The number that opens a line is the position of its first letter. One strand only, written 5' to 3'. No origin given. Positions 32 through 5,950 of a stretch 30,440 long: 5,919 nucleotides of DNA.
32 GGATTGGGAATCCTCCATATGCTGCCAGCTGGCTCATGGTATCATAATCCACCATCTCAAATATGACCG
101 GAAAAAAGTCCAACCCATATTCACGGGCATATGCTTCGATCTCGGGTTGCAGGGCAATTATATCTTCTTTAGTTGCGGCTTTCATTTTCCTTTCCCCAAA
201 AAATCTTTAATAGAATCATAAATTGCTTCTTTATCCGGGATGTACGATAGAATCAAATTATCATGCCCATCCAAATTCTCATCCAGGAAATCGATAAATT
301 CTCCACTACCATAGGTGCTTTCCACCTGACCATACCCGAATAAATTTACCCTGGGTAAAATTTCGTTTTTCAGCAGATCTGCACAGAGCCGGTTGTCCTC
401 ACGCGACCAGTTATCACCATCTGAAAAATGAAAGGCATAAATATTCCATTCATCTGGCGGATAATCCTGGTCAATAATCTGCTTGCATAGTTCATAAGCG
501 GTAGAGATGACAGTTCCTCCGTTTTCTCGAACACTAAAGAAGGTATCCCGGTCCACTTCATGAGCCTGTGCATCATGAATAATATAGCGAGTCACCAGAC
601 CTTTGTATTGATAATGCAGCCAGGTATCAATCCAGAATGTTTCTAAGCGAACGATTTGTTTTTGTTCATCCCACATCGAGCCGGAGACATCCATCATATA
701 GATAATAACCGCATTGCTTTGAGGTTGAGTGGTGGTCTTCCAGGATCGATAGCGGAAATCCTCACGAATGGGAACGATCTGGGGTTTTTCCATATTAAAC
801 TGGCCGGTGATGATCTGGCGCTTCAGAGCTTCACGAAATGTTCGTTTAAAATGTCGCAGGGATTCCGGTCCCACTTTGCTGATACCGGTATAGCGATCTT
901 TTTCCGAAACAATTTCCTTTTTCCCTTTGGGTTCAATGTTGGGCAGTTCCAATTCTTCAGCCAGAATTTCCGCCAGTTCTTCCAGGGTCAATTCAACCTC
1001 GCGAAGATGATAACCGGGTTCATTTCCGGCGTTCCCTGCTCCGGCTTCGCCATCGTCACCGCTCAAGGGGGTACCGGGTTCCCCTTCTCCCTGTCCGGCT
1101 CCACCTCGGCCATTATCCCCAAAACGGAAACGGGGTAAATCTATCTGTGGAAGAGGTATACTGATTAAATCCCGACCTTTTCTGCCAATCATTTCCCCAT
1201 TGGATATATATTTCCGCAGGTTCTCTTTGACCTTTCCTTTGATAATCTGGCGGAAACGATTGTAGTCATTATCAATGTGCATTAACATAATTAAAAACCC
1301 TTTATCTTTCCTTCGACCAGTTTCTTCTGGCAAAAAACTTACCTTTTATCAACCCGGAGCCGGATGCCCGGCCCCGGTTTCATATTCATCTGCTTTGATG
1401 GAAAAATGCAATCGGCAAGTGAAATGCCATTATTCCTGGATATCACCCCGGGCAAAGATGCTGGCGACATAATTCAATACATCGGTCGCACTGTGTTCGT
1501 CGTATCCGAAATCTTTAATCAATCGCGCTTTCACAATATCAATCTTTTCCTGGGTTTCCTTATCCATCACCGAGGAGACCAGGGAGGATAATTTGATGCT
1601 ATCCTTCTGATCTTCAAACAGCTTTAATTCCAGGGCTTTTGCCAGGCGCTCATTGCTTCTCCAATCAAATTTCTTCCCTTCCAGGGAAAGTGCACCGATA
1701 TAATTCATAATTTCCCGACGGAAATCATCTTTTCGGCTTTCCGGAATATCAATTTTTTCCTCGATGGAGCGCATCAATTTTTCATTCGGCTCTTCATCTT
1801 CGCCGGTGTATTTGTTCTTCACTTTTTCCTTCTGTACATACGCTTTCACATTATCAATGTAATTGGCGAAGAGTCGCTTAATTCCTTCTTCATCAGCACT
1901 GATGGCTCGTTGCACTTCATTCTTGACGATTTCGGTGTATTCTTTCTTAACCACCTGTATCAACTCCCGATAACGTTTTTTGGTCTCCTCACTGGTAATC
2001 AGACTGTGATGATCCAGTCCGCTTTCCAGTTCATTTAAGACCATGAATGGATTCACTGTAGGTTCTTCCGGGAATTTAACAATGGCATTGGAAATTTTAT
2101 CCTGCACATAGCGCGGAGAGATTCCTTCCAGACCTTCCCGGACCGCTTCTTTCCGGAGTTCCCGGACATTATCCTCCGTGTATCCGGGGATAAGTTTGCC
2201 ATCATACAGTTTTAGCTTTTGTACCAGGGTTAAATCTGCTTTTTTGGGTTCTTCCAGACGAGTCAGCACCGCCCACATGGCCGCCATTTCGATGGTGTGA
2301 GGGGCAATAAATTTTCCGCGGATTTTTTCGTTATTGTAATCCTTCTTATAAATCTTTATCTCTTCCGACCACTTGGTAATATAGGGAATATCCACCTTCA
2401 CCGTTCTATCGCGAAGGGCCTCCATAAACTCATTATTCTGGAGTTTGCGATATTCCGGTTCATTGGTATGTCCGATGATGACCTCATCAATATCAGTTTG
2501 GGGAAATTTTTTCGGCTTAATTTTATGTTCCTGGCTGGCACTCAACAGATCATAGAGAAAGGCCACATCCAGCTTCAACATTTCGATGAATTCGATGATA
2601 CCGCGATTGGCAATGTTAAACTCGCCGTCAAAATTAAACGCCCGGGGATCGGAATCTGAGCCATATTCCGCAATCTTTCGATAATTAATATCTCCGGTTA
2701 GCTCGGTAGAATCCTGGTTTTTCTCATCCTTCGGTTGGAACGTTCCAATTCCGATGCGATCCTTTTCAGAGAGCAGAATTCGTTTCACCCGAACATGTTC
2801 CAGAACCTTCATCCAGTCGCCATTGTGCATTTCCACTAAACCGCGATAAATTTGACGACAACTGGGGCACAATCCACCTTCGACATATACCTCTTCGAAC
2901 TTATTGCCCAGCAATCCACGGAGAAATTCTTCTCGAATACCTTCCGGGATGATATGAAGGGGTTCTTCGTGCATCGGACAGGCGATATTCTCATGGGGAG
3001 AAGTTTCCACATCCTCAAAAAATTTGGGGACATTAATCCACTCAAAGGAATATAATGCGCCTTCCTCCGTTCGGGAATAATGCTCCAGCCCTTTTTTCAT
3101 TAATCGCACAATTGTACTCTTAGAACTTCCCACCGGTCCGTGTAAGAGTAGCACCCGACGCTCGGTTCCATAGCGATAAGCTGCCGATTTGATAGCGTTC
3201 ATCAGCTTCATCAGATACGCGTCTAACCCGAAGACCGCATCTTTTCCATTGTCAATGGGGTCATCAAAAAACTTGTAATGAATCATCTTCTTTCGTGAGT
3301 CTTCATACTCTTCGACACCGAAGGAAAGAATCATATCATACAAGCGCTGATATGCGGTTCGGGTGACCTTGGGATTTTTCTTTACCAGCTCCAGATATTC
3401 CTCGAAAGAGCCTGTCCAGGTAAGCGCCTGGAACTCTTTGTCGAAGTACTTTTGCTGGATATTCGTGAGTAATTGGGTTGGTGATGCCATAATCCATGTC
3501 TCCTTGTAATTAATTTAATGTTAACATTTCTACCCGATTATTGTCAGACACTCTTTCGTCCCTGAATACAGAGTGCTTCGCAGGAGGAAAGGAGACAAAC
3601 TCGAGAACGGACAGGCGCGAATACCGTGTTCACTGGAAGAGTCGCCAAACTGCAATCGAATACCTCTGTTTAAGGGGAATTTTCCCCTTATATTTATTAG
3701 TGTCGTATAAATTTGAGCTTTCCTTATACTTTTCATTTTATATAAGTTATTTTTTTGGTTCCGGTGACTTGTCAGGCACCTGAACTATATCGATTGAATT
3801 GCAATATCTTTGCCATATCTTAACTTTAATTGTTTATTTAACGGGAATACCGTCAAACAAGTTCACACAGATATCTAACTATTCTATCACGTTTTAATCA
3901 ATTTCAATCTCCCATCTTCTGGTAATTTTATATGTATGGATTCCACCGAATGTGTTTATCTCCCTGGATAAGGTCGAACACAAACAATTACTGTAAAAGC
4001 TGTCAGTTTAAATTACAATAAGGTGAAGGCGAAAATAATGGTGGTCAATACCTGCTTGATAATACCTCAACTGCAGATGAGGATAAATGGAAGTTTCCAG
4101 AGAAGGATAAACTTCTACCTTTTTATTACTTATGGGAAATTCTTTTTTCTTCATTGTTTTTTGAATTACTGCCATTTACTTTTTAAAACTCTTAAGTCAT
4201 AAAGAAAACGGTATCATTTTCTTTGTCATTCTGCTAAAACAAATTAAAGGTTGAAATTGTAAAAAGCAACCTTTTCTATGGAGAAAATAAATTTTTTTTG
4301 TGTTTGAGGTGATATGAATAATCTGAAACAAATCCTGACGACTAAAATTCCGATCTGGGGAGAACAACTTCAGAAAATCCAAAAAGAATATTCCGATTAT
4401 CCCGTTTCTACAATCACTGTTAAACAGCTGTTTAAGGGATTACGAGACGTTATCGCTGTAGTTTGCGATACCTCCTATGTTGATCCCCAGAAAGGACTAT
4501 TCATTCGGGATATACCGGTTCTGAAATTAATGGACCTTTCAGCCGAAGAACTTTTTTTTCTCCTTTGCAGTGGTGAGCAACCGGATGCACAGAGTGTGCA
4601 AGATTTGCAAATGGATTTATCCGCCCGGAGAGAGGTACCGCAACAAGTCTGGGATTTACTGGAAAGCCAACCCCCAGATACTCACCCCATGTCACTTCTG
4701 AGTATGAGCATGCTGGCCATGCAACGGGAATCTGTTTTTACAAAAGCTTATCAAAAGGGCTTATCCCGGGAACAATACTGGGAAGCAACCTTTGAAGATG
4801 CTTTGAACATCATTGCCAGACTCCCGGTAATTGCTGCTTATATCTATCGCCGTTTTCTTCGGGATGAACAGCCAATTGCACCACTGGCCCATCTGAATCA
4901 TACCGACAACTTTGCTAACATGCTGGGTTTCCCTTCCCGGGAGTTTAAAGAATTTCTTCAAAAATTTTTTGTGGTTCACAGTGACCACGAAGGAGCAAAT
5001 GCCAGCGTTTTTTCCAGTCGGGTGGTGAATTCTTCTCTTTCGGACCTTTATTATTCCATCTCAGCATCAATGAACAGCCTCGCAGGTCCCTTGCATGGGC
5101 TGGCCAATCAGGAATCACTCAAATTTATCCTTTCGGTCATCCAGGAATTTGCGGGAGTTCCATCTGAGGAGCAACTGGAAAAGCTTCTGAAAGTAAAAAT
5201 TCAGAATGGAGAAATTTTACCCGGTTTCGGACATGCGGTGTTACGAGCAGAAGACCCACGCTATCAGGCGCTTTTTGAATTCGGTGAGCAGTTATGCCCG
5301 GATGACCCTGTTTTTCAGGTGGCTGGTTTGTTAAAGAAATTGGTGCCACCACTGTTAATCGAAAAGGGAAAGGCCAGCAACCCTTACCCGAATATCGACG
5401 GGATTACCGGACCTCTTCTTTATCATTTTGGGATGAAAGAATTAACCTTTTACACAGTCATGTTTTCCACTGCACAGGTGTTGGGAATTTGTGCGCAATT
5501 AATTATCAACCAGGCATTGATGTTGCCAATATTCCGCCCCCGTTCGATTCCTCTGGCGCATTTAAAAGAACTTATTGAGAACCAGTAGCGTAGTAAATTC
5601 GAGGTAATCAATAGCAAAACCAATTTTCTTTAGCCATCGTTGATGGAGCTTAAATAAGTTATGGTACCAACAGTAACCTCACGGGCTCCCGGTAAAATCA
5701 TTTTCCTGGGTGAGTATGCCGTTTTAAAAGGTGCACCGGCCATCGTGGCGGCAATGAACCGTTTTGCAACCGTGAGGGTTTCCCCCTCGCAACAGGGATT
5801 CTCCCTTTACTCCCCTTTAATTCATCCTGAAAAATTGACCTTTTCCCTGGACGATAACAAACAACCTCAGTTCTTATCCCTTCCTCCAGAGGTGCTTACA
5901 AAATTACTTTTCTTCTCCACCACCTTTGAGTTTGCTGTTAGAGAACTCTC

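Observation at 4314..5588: Citrate synthase homolog lacking a key oxaloacetate-binding arginine, heading a mevalonate cluster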

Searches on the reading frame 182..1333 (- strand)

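Call 3: search_protein_families(library=pfam, proteins=[window:182-1333:-])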
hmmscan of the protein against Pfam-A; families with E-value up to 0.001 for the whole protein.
window:182-1333:- (383 aa): 1 family
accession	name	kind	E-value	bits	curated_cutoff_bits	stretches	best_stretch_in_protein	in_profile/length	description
PF04285.18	DUF444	-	1.7e-84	284.8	27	2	189-381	225-417/418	Protein of unknown function (DUF444)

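Call 4: search_protein_families(library=ncbifam, proteins=[window:182-1333:-])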
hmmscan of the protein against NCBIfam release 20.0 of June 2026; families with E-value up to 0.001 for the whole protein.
window:182-1333:- (383 aa): 6 families
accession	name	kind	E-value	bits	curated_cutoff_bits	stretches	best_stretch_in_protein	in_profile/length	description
NF003711.0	PRK05325.2-3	equivalog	2.9e-183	609.2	388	1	17-383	2-369/369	hypothetical protein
TIGR02877.1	spore_yhbH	equivalog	9.4e-83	278.3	467.95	1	22-379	16-371/371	sporulation protein YhbH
NF003713.0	PRK05325.2-5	equivalog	2e-58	198.4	467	2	185-380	240-435/441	hypothetical protein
NF003707.0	PRK05325.1-2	equivalog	9.3e-53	179.8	396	2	192-378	231-418/428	hypothetical protein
NF003708.0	PRK05325.1-3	equivalog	1.4e-46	159.3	466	2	192-379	232-417/423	hypothetical protein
NF003712.0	PRK05325.2-4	equivalog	5.1e-36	124.2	421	1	75-333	127-390/446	hypothetical protein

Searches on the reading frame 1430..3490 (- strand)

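Call 3: search_protein_families(library=pfam, proteins=[window:1430-3490:-])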
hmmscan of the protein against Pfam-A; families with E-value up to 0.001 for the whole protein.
window:1430-3490:- (686 aa): 2 families
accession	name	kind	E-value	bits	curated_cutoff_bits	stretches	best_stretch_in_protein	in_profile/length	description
PF08298.17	AAA_PrkA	-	8.6e-90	301.8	25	1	28-419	2-358/358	PrkA AAA domain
PF06798.17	PrkA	-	1.2e-89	300.9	25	1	423-674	1-255/255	PrkA serine protein kinase C-terminal domain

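Call 4: search_protein_families(library=ncbifam, proteins=[window:1430-3490:-])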
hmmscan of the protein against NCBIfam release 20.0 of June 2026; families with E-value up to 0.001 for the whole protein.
window:1430-3490:- (686 aa): 1 family
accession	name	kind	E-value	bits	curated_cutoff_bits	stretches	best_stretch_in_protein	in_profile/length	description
NF011999.0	PRK15455.1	equivalog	4.3e-68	230.4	576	2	230-666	191-628/644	PrkA family serine protein kinase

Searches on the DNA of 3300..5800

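Call 33: search_rna_families(source=window, start=3300, end=5800, threshold=evalue, max_evalue=1)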
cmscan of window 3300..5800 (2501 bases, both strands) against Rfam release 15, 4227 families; matches with E-value up to 1: 0.
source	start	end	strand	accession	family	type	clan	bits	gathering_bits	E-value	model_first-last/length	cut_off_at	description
